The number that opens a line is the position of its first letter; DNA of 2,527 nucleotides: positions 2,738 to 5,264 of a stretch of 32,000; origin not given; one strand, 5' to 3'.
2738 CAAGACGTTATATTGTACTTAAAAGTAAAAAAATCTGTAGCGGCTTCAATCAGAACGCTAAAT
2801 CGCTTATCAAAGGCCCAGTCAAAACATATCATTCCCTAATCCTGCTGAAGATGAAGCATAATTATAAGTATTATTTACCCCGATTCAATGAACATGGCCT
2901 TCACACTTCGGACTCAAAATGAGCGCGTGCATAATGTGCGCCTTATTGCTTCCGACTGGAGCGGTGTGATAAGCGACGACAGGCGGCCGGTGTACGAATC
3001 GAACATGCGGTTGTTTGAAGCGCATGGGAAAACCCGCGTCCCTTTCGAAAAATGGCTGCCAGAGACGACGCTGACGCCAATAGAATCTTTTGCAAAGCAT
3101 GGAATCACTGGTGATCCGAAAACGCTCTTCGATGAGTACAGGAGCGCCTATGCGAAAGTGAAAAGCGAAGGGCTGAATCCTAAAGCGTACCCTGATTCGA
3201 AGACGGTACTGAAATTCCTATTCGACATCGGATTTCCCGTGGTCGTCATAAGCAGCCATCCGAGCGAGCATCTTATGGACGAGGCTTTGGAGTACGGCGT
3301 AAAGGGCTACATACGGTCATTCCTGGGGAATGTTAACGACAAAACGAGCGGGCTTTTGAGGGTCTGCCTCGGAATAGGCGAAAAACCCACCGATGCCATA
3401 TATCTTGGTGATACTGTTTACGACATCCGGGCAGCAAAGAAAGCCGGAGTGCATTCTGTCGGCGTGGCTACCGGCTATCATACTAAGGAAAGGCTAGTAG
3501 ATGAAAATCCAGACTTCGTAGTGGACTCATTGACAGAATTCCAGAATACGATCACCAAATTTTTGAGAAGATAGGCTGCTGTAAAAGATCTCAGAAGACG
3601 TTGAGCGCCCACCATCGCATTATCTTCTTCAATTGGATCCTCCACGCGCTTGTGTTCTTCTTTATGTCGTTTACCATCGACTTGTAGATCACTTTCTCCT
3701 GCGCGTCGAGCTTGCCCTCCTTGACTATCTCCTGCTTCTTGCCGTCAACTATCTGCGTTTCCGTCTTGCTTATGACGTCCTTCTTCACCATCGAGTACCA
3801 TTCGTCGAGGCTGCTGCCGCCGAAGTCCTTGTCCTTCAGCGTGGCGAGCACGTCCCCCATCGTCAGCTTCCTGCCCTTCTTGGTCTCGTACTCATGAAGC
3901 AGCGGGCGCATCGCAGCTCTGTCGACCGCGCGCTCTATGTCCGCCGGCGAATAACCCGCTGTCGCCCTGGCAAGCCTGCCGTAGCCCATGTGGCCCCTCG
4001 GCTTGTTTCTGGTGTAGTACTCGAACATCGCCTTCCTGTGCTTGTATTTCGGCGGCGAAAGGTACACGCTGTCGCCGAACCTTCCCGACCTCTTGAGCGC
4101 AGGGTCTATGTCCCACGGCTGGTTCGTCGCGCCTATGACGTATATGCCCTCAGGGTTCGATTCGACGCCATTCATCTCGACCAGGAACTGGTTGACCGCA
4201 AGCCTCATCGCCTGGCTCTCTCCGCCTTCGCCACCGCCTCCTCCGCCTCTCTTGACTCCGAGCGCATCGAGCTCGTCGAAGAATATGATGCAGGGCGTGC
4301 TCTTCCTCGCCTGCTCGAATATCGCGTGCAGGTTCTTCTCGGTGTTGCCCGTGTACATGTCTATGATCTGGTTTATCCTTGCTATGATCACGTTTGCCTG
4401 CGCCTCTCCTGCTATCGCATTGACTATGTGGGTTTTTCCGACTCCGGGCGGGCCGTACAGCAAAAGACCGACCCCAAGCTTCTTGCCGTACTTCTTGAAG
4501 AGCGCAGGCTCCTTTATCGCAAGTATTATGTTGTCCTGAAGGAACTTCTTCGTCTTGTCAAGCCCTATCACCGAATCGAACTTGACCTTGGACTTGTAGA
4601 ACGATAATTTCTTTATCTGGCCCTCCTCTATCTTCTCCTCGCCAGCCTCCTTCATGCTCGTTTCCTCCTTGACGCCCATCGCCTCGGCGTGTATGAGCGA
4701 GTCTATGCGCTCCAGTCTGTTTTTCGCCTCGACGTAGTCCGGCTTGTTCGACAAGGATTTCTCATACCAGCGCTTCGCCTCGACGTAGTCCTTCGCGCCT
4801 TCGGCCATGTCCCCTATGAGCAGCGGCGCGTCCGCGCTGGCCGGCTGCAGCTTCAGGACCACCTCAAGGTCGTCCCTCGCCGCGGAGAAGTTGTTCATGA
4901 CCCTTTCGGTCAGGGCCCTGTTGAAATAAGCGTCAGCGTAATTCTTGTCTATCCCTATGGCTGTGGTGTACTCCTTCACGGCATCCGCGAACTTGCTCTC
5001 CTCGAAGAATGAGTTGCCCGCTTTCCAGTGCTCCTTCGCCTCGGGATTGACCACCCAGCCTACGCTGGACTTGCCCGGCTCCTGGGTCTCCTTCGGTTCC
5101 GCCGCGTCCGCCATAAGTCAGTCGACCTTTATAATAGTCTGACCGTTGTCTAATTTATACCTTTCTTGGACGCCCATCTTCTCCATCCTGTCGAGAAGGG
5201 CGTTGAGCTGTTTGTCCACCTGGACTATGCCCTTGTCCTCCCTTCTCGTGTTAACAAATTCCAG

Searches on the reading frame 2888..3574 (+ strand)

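Call 122: search_protein_families(library=pfam, proteins=[window:2888-3574:+], max_evalue=0.001)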
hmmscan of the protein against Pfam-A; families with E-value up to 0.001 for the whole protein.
window:2888-3574:+ (228 aa): 3 families
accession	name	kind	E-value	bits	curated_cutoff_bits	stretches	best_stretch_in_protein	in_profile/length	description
PF13419.12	HAD_2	-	9e-14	52.4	23.8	1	26-193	7-178/178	Haloacid dehalogenase-like hydrolase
PF13242.12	Hydrolase_like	-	6.9e-11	42.4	22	1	163-217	17-74/75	HAD-hyrolase-like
PF00702.32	Hydrolase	-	8.6e-10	39.8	26.4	1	18-187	2-191/191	haloacid dehalogenase-like hydrolase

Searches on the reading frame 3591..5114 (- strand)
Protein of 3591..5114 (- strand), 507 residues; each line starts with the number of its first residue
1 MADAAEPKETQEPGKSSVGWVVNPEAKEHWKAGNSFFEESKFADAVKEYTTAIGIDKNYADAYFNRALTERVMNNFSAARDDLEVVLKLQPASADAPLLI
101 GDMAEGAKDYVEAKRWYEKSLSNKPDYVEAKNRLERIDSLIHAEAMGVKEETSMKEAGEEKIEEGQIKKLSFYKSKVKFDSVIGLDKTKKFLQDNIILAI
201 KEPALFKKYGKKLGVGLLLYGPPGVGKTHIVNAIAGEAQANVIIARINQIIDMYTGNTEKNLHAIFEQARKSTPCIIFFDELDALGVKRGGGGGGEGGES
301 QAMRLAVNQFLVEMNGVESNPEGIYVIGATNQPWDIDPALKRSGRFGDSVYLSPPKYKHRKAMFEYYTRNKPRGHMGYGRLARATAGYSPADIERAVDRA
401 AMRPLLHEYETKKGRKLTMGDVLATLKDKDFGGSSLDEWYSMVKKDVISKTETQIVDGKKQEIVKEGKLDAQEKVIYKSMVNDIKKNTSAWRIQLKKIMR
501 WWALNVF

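Call 122: search_protein_families(library=pfam, proteins=[window:3591-5114:-], max_evalue=0.001)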
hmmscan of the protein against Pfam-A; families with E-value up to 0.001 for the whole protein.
window:3591-5114:- (507 aa): 10 families
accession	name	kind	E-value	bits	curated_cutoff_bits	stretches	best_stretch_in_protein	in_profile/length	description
PF00004.35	AAA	-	1.1e-36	126.6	21.2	1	217-352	1-129/131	ATPase family associated with various cellular activities (AAA)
PF07719.23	TPR_2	-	4.9e-10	39.2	27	0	60-92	1-33/34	Tetratricopeptide repeat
PF13414.12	TPR_11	-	1.6e-09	37.7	26.8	1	33-68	1-36/42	TPR repeat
PF00515.34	TPR_1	-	5.9e-08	32.7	27.8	0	60-91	1-32/34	Tetratricopeptide repeat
PF13432.12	TPR_16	-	8e-08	33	32.7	1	67-126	4-63/65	Tetratricopeptide repeat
PF17862.7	AAA_lid_3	-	9.2e-07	28.8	27.2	1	380-407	6-33/45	AAA+ lid domain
PF13191.12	AAA_16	-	6.1e-06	27.3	32.6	0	215-246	25-59/167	AAA ATPase domain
PF13181.12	TPR_8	-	4.8e-05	23.6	25.7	0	99-126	6-33/34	Tetratricopeptide repeat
PF14559.12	TPR_19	-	0.00012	22.7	25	0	74-128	5-59/68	Tetratricopeptide repeat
PF07728.20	AAA_5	-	0.00075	20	22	0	217-283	2-76/139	AAA domain (dynein-related subfamily)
